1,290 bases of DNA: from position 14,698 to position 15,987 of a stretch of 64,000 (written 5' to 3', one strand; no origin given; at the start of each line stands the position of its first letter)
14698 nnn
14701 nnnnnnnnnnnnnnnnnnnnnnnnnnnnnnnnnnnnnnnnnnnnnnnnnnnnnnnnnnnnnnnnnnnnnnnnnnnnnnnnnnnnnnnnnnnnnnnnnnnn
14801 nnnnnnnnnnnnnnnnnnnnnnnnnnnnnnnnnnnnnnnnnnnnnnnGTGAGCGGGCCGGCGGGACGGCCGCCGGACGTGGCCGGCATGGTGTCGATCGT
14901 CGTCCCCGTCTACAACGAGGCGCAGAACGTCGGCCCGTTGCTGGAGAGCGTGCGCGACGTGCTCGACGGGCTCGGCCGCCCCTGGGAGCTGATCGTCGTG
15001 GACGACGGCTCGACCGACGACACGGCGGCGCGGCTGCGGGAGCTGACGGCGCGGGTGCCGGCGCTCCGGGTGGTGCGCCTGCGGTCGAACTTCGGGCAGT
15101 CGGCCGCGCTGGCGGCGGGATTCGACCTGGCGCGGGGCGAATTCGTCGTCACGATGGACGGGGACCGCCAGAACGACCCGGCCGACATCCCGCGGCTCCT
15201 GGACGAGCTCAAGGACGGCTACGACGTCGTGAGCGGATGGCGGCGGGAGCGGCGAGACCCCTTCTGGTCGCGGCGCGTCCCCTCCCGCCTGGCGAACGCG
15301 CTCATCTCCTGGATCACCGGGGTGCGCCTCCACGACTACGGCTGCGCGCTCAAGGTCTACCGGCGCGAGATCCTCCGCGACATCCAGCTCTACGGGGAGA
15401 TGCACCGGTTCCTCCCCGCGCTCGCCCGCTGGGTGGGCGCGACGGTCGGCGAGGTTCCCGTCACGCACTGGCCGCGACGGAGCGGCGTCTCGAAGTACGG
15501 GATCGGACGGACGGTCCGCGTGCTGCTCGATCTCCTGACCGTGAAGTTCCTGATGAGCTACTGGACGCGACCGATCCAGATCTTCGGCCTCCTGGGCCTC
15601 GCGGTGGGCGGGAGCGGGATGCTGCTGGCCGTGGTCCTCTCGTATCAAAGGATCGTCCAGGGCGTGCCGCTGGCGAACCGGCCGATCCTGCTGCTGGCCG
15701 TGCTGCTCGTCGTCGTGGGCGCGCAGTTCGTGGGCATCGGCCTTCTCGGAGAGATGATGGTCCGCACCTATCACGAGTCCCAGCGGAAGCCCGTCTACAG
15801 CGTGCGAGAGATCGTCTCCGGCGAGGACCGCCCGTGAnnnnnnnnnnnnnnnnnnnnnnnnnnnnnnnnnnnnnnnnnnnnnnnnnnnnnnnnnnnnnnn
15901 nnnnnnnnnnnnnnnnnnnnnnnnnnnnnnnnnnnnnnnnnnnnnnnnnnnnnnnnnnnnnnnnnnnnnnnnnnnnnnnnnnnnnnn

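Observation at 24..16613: Stacked three-component (GT2 synthase / flippase / GT-C) lipid-linked glycosylation modules in one locus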

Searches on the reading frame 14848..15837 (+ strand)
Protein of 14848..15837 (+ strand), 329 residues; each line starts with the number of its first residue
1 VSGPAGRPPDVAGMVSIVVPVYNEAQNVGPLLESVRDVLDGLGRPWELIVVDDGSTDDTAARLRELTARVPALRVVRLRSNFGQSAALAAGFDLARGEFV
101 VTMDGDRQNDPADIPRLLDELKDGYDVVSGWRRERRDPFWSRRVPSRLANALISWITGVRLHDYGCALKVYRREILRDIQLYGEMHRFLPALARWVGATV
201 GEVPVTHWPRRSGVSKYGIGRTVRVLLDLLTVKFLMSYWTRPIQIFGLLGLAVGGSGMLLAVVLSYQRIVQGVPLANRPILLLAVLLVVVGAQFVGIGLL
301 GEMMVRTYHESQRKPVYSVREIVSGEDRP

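Call 6: search_protein_families(library=pfam, proteins=[window:14848-15837:+], max_evalue=0.01)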
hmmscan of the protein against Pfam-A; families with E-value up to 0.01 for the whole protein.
window:14848-15837:+ (329 aa): 3 families
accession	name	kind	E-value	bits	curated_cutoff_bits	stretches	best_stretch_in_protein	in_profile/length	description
PF00535.33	Glycos_transf_2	-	8.9e-35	120.5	23.3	1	16-179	1-167/168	Glycosyl transferase family 2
PF13641.12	Glyco_tranf_2_3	-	2.8e-07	31.3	27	1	15-131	3-122/230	Glycosyltransferase like family 2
PF10111.15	Glyco_tranf_2_2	-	5.7e-05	23.2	27.3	1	16-107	1-92/276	Glycosyltransferase like family 2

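Call 7: search_protein_families(library=ncbifam, proteins=[window:14848-15837:+], max_evalue=0.01)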
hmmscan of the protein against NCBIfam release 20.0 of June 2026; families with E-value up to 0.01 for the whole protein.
window:14848-15837:+ (329 aa): 24 families
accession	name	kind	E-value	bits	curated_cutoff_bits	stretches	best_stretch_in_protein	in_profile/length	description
NF007986.1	PRK10714.1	equivalog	4.4e-68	229.6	529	1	14-325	7-314/316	undecaprenyl-phosphate 4-deoxy-4-formamido-L-arabinose transferase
NF047588.1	GlcsyltransPgfSStrep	equivalog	1.1e-40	139.8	500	1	15-321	3-304/308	glycosyltransferase PgfS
TIGR04182.1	glyco_TIGR04182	equivalog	6.1e-23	81.6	325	1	15-313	2-291/293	S-layer glycoprotein N-glycosyltransferase AglJ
TIGR03937.1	PgaC_IcaA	equivalog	1.2e-18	67.3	422.3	1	13-123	45-152/407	poly-beta-1,6-N-acetyl-D-glucosamine synthase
TIGR03965.1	mycofact_glyco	equivalog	1.2e-15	57.4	280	1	12-123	73-181/467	mycofactocin biosynthesis glycosyltransferase MftF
NF058614.1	PPMAGASynPpgS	equivalog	1.3e-15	57.5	370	1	15-181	2-167/226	polyprenyl-phospho-N-acetylgalactosaminyl synthase PpgS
NF041391.1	DPhHxTase_Halo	equivalog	1.7e-15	56.6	375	1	21-180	3-154/213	dolichyl-phosphate hexose transferase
NF041875.1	EPS_EpsD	equivalog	2.8e-14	53.3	370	1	15-125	1-108/325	exopolysaccharide biosynthesis glycosyltransferase EpsD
NF007482.0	PRK10073.1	equivalog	5.1e-14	52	423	1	14-127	7-117/334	glycosyltransferase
NF047683.1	TeichurnBiosyTuaG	equivalog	2.4e-13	50.3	400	1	14-117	7-107/252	teichuronic acid biosynthesis protein TuaG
NF010496.0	PRK13915.1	equivalog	2.5e-12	46.5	262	1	14-119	32-140/307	glucosyl-3-phosphoglycerate synthase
TIGR04283.1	glyco_like_mftF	equivalog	2e-11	43.9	182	1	15-121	1-97/221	TIGR04283 family arsenosugar biosynthesis glycosyltransferase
NF045692.1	OglycostaseCruG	equivalog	1.7e-10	40.4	600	1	8-129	36-161/386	2'-O-glycosyltransferase CruG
NF053739.1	GlytfEpsEBac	equivalog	3.4e-09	36.1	450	1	15-108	3-94/265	glycosyltransferase EpsE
NF050050.1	ProtGlycPglI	equivalog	3.8e-08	33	500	1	14-129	3-116/306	GalNAc(5)-diNAcBac-PP-undecaprenol beta-1,3-glucosyltransferase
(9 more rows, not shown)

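Call 25: search_solved_structures(query=window:14848-15837:+, max_evalue=0.001)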
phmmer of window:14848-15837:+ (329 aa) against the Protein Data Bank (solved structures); distinct sequences matched with E-value up to 0.001: 27.
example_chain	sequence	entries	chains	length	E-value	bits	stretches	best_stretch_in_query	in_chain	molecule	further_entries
9bhc_C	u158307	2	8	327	1.9e-61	211.4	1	14-329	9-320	Undecaprenyl-phosphate 4-deoxy-4-formamido-L-arabinose transferase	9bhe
8vxh_A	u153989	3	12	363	2.1e-61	211.3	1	14-329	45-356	Undecaprenyl-phosphate 4-deoxy-4-formamido-L-arabinose transferase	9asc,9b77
9hwj_A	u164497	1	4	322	3.9e-61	210.4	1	14-324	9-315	Undecaprenyl-phosphate 4-deoxy-4-formamido-L-arabinose transferase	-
5eke_A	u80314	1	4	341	2.5e-39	138.7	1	15-322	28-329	Uncharacterized glycosyltransferase sll0501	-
5ekp_C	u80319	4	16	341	3.3e-39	138.3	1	15-322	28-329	Uncharacterized glycosyltransferase sll0501 | Glycosyltransferase sll0501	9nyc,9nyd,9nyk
9nye_A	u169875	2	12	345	3.4e-39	138.3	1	15-322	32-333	Glycosyltransferase sll0501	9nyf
5mlz_A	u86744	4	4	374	1.7e-21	80.1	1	14-271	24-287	Dolichol monophosphate mannose synthase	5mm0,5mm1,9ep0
7pdo_A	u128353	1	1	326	5.1e-11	45.7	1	14-134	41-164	Glucosyl-3-phosphoglycerate synthase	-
7p5l_A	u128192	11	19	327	5.1e-11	45.7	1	14-134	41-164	Glucosyl-3-phosphoglycerate synthase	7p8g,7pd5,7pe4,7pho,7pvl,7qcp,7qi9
2z87_A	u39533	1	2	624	8.2e-11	45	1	14-125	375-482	Chondroitin synthase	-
2z86_A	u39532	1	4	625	8.2e-11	45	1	14-125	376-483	Chondroitin synthase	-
3ckj_A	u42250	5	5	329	1.4e-09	41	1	14-129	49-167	Putative uncharacterized protein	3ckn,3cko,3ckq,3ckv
8bz8_A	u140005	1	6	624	1.3e-08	37.7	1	14-141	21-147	Glycosyltransferase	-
8bz4_A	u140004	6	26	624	1.3e-08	37.7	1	14-141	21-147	Glycosyltransferase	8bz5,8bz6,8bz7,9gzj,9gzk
9jma_A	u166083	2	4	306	1.5e-08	37.6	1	14-128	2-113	GalNAc(5)-diNAcBac-PP-undecaprenol beta-1,3-glucosyltransferase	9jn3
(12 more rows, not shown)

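Call 48: find_related_loci(query=window:14848-15837:+, collection=metagenome_contigs, flank=10000)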
Query window:14848-15837:+ (329 aa) in metagenome_contigs; peptide patterns used: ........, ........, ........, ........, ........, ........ (x = any residue, [..] = any of these).
436 stretches matched a pattern; 385 encode a relative of the query (tblastn E <= 1e-3); the best 80 are kept; 80 distinct loci.
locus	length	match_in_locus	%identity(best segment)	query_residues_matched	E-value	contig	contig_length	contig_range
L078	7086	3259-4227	83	5-323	1e-169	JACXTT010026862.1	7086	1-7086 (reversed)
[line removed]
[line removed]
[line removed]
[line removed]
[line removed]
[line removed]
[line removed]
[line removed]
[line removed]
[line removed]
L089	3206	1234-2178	78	13-327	6e-156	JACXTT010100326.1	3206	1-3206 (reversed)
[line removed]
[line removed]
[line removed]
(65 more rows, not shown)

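Call 73: search_protein_families(library=pfam, proteins=[L087:471-3185:+, L087:3495-5492:-, L087:6371-7135:-, L087:12022-13368:+, L087:14113-15006:+, L087:15343-16965:+, L087:16985-17602:+, L087:17628-18341:-, L087:19193-20029:-], max_evalue=0.001)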
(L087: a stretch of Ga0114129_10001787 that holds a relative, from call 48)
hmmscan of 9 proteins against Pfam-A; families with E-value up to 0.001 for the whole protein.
L087:471-3185:+ (904 aa): 1 family
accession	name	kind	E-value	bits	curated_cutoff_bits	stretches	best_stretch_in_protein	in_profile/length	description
PF15711.10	ILEI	-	6.5e-12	46.2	27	1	780-870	1-90/90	Interleukin-like EMT inducer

L087:3495-5492:- (665 aa): 2 families
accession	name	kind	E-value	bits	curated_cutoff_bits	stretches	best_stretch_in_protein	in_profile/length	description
PF00754.31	F5_F8_type_C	-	3.9e-24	85.6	28.2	2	273-400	6-125/127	F5/8 type C domain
PF22633.2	F5_F8_type_C_2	-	4.5e-13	50.1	27.8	1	282-348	1-68/91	NedA-like, galactose-binding domain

L087:6371-7135:- (254 aa): 3 families
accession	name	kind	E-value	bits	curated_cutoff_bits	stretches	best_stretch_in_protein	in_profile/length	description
PF00535.33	Glycos_transf_2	-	2.6e-30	106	23.3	1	16-184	1-168/168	Glycosyl transferase family 2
PF10111.15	Glyco_tranf_2_2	-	5e-07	29.9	27.3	1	16-121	1-106/276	Glycosyltransferase like family 2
PF13641.12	Glyco_tranf_2_3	-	2.4e-05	24.9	27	1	14-119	2-109/230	Glycosyltransferase like family 2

L087:12022-13368:+ (448 aa): 1 family
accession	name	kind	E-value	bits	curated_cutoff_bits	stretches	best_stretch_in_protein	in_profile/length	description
PF00202.27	Aminotran_3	-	8.1e-98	328.2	30.5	1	21-439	12-401/403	Aminotransferase class-III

L087:14113-15006:+ (297 aa): 1 family
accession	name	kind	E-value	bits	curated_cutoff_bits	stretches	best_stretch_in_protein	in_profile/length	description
PF04199.19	Cyclase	-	3.5e-22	79.6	23.1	1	78-228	22-141/142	Putative cyclase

L087:15343-16965:+ (540 aa): 1 family
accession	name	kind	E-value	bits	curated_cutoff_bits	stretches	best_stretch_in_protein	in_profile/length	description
PF00881.29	Nitroreductase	-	2.3e-16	60.9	23.5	2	115-256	28-167/167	Nitroreductase family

L087:16985-17602:+ (205 aa): 1 family
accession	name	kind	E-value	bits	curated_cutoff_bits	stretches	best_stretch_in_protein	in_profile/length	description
PF00174.25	Oxidored_molyb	-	5.4e-41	140.4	24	1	24-170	2-169/169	Oxidoreductase molybdopterin binding domain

L087:17628-18341:- (237 aa): 2 families
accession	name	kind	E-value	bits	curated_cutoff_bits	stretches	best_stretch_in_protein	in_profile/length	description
PF00702.32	Hydrolase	-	1.2e-20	75.2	26.4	1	21-201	2-191/191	haloacid dehalogenase-like hydrolase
PF13419.12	HAD_2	-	3.6e-10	40.7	23.8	1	108-207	77-178/178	Haloacid dehalogenase-like hydrolase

L087:19193-20029:- (278 aa): 2 families
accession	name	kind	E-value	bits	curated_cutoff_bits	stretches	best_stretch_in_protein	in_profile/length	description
PF00768.25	Peptidase_S11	-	2.4e-54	184.7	27.6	1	16-239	9-239/239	D-alanyl-D-alanine carboxypeptidase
PF13354.11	Beta-lactamase2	-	7.1e-15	55.4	22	1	22-234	2-212/214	Beta-lactamase enzyme family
